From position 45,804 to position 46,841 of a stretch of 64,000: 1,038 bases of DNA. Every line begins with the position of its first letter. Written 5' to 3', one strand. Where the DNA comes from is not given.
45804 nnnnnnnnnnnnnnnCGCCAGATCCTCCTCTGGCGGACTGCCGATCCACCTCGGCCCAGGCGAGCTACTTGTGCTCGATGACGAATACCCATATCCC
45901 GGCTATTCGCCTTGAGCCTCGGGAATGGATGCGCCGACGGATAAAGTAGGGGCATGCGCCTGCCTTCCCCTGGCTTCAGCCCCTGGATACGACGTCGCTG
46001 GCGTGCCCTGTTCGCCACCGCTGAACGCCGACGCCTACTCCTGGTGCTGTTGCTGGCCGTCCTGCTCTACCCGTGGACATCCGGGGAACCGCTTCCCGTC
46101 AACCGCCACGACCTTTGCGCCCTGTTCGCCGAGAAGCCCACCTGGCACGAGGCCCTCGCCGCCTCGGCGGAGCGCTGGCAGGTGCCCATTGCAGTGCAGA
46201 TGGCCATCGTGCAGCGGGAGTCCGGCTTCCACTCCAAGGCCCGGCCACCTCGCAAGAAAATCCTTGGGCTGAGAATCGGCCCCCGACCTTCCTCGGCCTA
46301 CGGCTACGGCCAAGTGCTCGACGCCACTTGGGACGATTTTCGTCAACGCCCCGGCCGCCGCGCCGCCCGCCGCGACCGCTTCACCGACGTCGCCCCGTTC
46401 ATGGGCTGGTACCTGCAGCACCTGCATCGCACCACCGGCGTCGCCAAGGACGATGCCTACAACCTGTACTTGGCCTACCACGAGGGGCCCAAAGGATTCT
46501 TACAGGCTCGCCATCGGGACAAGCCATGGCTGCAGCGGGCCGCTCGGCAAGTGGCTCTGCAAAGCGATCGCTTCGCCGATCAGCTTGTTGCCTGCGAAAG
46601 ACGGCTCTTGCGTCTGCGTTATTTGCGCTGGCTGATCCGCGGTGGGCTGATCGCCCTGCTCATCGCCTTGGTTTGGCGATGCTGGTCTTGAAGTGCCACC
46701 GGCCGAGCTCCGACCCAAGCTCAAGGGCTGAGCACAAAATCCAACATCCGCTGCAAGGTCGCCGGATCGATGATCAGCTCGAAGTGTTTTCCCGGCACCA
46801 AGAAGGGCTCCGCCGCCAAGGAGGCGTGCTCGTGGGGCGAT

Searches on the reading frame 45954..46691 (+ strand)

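Call 69: search_protein_families(library=pfam, proteins=[window:45954-46691:+], max_evalue=0.0001)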
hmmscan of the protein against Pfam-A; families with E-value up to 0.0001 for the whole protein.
window:45954-46691:+ (245 aa): 2 families
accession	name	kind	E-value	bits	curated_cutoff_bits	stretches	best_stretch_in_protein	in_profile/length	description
PF19489.4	SLT_4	-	2.1e-61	207.2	27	1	31-214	3-184/184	Transglycosylase SLT domain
PF01464.25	SLT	-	9.8e-05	22.3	21.3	0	70-186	5-105/117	Transglycosylase SLT domain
